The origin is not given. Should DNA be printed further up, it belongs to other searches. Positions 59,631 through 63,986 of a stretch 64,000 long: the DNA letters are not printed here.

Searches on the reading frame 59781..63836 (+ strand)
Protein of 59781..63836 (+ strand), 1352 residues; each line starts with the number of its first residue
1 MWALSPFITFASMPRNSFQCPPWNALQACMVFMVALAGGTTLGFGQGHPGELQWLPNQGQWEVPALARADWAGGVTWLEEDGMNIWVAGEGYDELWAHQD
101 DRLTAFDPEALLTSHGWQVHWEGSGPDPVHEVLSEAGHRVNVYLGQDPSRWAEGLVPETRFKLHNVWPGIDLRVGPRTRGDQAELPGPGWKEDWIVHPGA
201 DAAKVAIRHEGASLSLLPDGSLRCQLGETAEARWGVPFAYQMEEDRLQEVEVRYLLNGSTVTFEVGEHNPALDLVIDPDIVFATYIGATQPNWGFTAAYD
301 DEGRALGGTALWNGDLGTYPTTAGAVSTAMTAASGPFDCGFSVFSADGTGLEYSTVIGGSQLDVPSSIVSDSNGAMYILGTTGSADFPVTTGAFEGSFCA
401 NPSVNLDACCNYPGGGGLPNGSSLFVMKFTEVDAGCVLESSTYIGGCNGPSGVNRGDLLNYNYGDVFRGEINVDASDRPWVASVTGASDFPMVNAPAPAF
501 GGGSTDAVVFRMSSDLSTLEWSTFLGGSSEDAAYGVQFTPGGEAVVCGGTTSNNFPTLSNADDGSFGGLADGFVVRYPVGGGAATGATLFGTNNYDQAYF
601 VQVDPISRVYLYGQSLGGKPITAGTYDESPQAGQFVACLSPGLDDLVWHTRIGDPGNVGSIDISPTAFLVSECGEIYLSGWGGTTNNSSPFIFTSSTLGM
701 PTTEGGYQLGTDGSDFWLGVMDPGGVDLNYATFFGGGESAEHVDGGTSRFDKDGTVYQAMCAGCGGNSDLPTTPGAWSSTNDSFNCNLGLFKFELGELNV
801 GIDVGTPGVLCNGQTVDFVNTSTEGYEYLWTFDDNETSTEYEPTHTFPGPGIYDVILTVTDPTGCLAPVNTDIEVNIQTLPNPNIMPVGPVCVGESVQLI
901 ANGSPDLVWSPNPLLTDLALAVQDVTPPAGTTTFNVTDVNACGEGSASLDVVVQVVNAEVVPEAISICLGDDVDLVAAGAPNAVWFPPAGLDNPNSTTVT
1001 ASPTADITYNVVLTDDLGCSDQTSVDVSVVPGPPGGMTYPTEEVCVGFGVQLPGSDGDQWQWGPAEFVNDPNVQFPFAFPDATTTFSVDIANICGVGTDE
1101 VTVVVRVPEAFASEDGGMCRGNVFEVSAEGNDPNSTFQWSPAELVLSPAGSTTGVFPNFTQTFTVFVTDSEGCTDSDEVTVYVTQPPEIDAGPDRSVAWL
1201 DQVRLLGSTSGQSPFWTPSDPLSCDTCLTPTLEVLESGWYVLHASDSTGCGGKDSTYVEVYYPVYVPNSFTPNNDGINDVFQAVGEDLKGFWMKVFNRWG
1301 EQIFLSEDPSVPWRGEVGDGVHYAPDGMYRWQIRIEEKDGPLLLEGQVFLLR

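Call 27: search_protein_families(library=pfam, proteins=[window:59781-63836:+], max_evalue=0.001)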
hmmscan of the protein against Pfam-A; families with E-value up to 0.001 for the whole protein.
window:59781-63836:+ (1352 aa): 5 families
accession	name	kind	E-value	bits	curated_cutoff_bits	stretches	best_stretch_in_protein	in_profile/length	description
PF25778.1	DUF7948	-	1.1e-34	120.8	27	1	55-278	2-213/214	Domain of unknown function (DUF7948)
PF13585.12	CHU_C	-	8.2e-13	48.7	27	1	1266-1337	3-74/86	CHU_C Type IX secretion signal domain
PF18911.6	PKD_4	-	3.8e-11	43.3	27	1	804-867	8-76/85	PKD domain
PF00801.26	PKD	-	4.4e-10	39.8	23.5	1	806-864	7-70/80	PKD domain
PF19081.6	Ig_7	-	0.00019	22.1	27.3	0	963-1031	8-84/84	Ig-like domain CHU_C associated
